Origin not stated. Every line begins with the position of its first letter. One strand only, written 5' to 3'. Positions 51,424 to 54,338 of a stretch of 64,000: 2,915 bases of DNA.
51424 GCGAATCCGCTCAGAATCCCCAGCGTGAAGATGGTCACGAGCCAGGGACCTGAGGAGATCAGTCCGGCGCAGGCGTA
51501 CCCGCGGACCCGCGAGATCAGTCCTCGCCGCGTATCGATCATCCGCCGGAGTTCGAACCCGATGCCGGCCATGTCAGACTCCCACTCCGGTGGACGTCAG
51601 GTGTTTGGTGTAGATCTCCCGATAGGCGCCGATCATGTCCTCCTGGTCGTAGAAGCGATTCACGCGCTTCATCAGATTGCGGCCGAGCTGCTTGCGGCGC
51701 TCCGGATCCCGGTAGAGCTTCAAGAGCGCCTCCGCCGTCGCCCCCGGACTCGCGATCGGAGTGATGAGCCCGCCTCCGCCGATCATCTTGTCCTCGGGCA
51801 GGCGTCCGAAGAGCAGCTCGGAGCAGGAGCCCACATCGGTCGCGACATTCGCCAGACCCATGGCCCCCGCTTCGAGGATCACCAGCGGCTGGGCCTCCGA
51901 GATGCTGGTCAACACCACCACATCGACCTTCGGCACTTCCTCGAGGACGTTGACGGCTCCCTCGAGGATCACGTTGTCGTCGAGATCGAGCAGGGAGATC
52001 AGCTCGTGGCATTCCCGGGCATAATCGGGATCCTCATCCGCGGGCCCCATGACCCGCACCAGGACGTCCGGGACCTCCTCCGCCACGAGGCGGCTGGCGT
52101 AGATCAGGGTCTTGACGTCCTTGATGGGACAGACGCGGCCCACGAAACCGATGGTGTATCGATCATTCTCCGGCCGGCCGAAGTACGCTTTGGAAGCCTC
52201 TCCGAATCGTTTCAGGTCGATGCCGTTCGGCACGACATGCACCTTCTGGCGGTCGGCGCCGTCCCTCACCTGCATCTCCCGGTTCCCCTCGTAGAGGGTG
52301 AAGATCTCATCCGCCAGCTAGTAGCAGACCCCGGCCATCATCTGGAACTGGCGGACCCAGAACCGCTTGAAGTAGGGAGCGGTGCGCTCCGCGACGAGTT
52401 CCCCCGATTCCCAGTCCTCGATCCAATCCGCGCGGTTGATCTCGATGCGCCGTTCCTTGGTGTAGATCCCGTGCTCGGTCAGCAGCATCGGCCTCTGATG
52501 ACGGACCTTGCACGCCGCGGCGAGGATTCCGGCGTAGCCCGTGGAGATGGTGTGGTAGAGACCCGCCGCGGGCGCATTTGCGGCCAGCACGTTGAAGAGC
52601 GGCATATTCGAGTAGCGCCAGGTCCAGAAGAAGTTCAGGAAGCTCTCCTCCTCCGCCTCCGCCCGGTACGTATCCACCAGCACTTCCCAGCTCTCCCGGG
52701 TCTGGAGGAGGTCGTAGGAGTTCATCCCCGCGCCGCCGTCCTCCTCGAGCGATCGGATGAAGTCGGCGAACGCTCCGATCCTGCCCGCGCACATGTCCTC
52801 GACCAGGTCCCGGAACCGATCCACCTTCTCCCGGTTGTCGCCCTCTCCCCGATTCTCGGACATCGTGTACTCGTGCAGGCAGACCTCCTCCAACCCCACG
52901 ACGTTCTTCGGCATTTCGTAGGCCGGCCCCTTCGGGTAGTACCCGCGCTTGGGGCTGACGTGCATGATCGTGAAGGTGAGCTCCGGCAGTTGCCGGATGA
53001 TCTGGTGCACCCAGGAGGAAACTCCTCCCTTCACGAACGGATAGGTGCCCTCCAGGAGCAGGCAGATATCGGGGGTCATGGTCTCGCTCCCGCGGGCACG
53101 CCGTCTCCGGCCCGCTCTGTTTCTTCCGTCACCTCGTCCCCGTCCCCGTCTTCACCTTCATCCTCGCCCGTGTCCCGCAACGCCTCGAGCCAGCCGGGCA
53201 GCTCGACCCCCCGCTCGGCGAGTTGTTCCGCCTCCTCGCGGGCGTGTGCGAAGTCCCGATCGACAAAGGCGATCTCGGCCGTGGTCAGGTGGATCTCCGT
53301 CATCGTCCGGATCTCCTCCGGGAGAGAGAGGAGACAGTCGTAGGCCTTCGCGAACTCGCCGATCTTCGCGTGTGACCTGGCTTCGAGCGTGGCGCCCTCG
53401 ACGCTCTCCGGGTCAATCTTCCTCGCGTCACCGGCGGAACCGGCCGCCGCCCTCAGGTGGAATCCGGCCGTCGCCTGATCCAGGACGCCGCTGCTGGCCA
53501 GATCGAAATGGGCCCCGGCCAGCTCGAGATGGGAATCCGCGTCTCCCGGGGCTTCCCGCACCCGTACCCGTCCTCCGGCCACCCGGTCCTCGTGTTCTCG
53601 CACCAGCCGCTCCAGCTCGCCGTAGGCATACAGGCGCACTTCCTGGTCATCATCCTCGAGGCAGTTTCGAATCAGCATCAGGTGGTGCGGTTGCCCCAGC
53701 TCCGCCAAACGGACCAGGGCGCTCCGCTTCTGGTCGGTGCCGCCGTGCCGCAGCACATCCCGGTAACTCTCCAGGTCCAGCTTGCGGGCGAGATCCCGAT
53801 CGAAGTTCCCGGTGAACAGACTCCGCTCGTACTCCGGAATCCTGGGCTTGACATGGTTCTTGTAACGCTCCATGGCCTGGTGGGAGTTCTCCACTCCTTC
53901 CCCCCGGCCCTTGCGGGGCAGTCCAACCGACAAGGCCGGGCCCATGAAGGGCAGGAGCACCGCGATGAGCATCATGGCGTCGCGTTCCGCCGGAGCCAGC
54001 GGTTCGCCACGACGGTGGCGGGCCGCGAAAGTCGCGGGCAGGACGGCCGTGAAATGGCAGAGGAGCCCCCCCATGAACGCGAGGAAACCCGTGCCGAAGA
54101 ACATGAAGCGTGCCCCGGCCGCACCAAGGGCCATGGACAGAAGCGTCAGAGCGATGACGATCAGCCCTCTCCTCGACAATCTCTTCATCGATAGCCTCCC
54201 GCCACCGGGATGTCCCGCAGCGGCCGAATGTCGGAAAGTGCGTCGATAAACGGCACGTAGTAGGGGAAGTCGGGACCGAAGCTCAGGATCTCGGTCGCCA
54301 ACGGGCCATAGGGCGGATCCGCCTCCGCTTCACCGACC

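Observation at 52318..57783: Two independent in-frame amber (TAG) codons interrupt pelF and pelB in otherwise intact frames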

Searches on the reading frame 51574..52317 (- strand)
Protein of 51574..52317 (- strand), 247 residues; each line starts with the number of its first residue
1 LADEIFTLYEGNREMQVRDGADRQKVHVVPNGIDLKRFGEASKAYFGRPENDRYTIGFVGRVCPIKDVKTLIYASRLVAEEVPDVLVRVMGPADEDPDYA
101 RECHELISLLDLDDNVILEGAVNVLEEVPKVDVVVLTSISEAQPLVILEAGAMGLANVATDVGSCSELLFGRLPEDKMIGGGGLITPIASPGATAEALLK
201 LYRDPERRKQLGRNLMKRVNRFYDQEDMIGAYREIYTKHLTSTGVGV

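Call 9: search_protein_families(library=pfam, proteins=[window:51574-52317:-])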
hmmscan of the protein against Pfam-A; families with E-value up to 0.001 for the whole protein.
window:51574-52317:- (247 aa): 2 families
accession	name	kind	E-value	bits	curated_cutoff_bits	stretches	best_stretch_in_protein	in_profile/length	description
PF13692.12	Glyco_trans_1_4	-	2.9e-21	76.6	27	1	54-204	2-142/142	Glycosyl transferases group 1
PF00534.26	Glycos_transf_1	-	2.3e-19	70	26.4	1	50-214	12-168/172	Glycosyl transferases group 1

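Call 43: search_protein_families(library=ncbifam, proteins=[window:51574-52317:-], max_evalue=0.01)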
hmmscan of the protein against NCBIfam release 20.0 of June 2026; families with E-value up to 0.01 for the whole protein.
window:51574-52317:- (247 aa): 25 families
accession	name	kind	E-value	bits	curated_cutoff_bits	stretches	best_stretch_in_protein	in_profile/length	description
NF038011.1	PelF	equivalog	5.2e-76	256.6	100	1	2-236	258-489/489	GT4 family glycosyltransferase PelF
NF041876.1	EPS_EpsE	equivalog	1.2e-22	80.7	400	1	21-225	183-382/389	exopolysaccharide biosynthesis GT4 family glycosyltransferase EpsE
TIGR03088.1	stp2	hypoth_equivalog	1.9e-21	76.5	409.05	1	22-240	158-374/374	TIGR03088 family PEP-CTERM/XrtA system glycosyltransferase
TIGR03999.1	thiol_BshA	equivalog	1.5e-16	60.3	273.7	1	23-240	166-374/375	N-acetyl-alpha-D-glucosaminyl L-malate synthase BshA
TIGR04063.1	stp3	hypoth_equivalog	4.9e-15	55.3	442.05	1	2-239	158-395/397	TIGR04063 family PEP-CTERM/XrtA system glycosyltransferase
TIGR03449.1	mycothiol_MshA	equivalog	1e-14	54.3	462.5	1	16-224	180-389/406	D-inositol-3-phosphate glycosyltransferase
TIGR02149.1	glgA_Coryne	subfamily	5.6e-14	52.1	302.4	1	4-238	147-389/391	glycogen synthase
NF047684.1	TeichurnBiosyTuaC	equivalog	9e-11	41.3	550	1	22-238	183-388/391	teichuronic acid biosynthesis protein TuaC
NF038229.1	Glyco4_Geo_Pelo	equivalog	6.8e-10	38.5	400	1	22-162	131-269/338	GPMC system family 4 glycosyltransferase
NF041010.1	glycosy_Agl16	equivalog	2.4e-09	36.5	575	1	5-215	137-328/352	glycosylation protein Agl16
NF041879.1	EPS_EpsH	equivalog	4.8e-09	35.5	800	1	15-238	202-415/431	exopolysaccharide biosynthesis glycosyltransferase EpsH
NF038255.1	exopoly_VpsD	equivalog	1.1e-08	34.3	300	1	23-165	176-317/381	VpsD family glycosyltransferase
NF047880.1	glyco_SdgA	exception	3.8e-08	32.3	800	1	53-226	315-478/488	serine-aspartate repeat adhesin O-glycosyltransferase SdgA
TIGR04047.1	MSMEG_0565_glyc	hypoth_equivalog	8.9e-08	31.6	259.85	1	25-169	160-315/373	MSMEG_0565 family glycosyltransferase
TIGR04157.1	glyco_rSAM_CFB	subfamily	1.4e-07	30.9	400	1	21-236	190-406/406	TIGR04157 family glycosyltransferase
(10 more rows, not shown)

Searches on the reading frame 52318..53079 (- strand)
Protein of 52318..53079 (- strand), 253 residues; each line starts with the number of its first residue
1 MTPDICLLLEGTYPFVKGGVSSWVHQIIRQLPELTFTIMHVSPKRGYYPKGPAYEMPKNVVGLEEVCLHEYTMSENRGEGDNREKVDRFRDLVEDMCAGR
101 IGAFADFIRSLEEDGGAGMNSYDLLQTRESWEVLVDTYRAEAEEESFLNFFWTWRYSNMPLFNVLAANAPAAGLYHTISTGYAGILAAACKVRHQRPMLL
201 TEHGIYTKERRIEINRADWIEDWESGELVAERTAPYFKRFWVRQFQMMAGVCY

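Call 9: search_protein_families(library=pfam, proteins=[window:52321-53079:-])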
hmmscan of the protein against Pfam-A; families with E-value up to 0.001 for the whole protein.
window:52321-53079:- (253 aa): 1 family
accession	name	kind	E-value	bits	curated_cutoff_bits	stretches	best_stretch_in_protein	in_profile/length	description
PF11997.14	DUF3492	-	4e-75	253.5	23.3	1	4-253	2-243/268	Domain of unknown function (DUF3492)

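Call 18: find_encoding_contigs(protein=window:52318-53079:-, flank=10000, max_places=10)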
Protein window:52318-53079:- (253 aa): no gene with exactly this product is on record in the collection.

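Call 43: search_protein_families(library=ncbifam, proteins=[window:52321-53079:-], max_evalue=0.01)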
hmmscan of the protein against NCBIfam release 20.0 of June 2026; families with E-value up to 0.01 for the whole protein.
window:52321-53079:- (253 aa): 1 family
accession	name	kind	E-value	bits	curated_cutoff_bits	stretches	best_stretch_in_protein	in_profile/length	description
NF038011.1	PelF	equivalog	3.5e-68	230.8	100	1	4-253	1-255/489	GT4 family glycosyltransferase PelF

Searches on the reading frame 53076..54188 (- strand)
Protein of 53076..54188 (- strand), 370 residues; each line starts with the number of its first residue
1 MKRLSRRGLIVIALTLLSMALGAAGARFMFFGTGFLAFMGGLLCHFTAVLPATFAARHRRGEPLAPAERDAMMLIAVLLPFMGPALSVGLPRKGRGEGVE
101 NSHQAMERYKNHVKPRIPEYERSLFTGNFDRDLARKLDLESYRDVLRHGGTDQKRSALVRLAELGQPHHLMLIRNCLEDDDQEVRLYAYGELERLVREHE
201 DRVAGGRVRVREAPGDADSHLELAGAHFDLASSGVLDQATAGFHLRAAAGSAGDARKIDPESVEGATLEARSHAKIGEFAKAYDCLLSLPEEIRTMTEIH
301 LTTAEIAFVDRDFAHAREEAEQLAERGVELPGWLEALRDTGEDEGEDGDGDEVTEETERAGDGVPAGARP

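Call 9: search_protein_families(library=pfam, proteins=[window:53076-54188:-])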
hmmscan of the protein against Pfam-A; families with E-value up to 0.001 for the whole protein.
window:53076-54188:- (370 aa): 0 families

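Call 43: search_protein_families(library=ncbifam, proteins=[window:53076-54188:-], max_evalue=0.01)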
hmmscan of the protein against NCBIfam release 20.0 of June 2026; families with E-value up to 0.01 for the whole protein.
window:53076-54188:- (370 aa): 0 families
